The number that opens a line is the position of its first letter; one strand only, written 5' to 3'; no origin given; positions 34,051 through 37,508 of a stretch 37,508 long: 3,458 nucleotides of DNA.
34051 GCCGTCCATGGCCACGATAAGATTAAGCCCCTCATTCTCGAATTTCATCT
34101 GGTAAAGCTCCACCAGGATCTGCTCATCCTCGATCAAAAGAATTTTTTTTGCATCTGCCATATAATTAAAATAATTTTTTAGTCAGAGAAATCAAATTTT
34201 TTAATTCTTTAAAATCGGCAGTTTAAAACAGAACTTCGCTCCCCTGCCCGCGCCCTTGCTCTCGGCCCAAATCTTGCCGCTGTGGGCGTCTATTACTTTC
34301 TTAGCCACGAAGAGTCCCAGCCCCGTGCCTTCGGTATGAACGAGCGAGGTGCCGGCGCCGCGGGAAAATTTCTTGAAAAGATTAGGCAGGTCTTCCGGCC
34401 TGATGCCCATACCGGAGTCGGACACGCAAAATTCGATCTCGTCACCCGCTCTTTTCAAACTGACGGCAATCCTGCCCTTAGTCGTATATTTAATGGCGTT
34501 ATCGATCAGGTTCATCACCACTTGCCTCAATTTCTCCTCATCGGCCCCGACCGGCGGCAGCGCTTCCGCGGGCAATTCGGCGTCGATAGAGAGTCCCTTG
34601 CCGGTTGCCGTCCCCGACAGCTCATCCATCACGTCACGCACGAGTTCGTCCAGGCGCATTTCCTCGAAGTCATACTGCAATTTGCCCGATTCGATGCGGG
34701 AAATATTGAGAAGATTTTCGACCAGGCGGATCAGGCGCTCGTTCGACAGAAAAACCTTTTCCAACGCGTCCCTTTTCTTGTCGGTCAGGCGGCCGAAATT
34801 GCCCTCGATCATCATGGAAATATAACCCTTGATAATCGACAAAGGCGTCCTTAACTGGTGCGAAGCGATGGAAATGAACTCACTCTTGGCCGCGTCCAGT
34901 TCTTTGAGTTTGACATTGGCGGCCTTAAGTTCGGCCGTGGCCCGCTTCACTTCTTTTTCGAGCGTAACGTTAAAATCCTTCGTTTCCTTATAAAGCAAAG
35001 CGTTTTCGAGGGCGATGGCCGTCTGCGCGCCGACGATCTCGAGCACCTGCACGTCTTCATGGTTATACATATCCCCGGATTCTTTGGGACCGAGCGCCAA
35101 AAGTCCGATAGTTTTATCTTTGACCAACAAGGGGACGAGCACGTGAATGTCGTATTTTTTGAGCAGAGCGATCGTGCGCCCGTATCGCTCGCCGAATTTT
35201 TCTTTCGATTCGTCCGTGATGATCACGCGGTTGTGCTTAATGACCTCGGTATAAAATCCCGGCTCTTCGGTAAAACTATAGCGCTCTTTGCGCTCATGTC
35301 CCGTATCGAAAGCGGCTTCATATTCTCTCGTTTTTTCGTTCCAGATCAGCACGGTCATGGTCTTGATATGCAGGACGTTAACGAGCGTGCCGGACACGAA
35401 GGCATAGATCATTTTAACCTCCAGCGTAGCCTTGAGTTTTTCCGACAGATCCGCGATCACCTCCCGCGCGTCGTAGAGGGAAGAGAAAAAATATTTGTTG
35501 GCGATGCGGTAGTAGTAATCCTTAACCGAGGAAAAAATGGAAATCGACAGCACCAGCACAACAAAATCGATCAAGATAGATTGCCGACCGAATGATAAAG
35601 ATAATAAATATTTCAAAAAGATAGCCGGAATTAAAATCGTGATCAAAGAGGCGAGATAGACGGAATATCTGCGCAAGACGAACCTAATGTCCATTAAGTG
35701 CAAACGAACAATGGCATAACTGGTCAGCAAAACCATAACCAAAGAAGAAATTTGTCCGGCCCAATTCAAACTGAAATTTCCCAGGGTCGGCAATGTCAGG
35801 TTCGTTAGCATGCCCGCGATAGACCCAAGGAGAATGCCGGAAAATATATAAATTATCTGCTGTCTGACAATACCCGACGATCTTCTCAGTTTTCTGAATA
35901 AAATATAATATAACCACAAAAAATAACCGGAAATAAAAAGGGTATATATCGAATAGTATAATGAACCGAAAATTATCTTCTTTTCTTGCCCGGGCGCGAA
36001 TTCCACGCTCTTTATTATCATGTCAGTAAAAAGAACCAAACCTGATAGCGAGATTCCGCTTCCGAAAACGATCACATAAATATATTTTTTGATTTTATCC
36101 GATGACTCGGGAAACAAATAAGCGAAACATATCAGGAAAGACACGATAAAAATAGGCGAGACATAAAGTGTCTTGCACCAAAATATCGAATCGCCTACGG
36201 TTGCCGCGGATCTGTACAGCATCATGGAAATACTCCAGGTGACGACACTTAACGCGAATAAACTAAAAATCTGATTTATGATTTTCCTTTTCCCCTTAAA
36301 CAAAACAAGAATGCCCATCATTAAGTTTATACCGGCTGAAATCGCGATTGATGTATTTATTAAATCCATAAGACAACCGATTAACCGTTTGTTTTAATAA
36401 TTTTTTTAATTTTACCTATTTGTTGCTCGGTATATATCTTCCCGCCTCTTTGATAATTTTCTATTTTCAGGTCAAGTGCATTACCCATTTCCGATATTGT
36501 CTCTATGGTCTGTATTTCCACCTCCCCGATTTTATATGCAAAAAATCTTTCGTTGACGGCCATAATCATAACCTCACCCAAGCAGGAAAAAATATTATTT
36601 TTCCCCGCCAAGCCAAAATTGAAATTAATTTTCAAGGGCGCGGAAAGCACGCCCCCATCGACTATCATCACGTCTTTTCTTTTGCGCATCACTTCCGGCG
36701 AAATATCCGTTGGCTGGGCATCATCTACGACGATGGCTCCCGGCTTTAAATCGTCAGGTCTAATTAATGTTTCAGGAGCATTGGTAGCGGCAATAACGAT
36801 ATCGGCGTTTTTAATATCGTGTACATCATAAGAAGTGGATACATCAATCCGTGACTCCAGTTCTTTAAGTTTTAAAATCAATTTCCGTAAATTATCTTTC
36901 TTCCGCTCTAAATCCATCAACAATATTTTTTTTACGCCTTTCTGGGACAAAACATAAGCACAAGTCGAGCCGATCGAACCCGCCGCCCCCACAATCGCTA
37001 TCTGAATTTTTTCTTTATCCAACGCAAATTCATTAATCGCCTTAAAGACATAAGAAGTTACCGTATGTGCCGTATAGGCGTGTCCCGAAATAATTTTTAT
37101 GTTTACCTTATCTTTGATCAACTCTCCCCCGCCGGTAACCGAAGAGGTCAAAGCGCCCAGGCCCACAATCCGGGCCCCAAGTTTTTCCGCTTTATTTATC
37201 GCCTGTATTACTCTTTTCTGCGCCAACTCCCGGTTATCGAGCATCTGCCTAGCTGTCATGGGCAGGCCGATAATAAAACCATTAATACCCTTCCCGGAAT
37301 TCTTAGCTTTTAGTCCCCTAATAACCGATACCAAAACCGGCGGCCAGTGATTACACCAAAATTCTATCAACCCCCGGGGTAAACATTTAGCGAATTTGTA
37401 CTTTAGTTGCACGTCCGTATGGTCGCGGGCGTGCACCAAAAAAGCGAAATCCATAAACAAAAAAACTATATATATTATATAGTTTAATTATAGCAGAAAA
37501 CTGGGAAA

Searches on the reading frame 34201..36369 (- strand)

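Call 6: search_protein_families(library=pfam, proteins=[window:34201-36369:-])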
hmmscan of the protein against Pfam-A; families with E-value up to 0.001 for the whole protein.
window:34201-36369:- (722 aa): 8 families
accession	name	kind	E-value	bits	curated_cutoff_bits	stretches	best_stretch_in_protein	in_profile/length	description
PF02518.31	HATPase_c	-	4e-29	101.7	26.4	1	610-719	2-109/111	Histidine kinase-, DNA gyrase B-, and HSP90-like ATPase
PF00512.31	HisKA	-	3.8e-16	59.3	26.9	1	494-562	1-66/66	His Kinase A (phospho-acceptor) domain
PF16927.11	HisKA_7TM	-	1.1e-14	55.3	28.6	1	9-228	3-222/224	N-terminal 7TM region of histidine kinase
PF13492.12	GAF_3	-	2.3e-08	34.9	27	1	329-456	13-129/129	GAF domain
PF13185.12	GAF_2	-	5.1e-08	33.7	28.6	1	361-455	50-136/136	GAF domain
PF01590.32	GAF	-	2.6e-05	25.2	22.4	1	368-454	52-133/133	GAF domain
PF13581.12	HATPase_c_2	-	0.00011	22.7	27.4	1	613-696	31-112/127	Histidine kinase-like ATPase domain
PF13589.12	HATPase_c_3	-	0.00049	20.6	25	0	615-689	4-80/137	Histidine kinase-, DNA gyrase B-, and HSP90-like ATPase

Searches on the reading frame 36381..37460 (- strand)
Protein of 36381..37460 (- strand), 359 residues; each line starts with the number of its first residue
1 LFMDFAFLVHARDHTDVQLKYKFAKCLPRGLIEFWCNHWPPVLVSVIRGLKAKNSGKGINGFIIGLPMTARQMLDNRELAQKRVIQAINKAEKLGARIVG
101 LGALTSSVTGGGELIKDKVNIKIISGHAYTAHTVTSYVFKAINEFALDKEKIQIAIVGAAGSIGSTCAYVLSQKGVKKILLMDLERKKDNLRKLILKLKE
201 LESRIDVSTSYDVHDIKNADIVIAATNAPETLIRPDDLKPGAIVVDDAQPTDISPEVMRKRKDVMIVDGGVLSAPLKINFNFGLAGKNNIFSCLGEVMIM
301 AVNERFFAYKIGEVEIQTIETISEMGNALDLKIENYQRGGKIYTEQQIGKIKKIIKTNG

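Call 65: search_protein_families(library=pfam, proteins=[window:36381-37460:-])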
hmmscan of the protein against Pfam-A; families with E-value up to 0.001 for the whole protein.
window:36381-37460:- (359 aa): 5 families
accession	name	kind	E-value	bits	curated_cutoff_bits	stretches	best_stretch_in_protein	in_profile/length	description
PF01488.26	Shikimate_DH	-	5.7e-10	39.8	24.3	1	150-259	11-123/138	Shikimate / quinate 5-dehydrogenase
PF00056.29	Ldh_1_N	-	5.9e-07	30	27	1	153-229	2-80/141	lactate/malate dehydrogenase, NAD binding domain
PF02882.25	THF_DHG_CYH_C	-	1.8e-05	24.5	27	1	206-246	67-106/160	Tetrahydrofolate dehydrogenase/cyclohydrolase, NAD(P)-binding domain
PF01118.30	Semialdhyde_dh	-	0.00019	22.3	26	1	153-255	1-104/121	Semialdehyde dehydrogenase, NAD binding domain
PF08659.16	KR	-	0.0002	21.8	22.6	1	156-228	5-77/180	KR domain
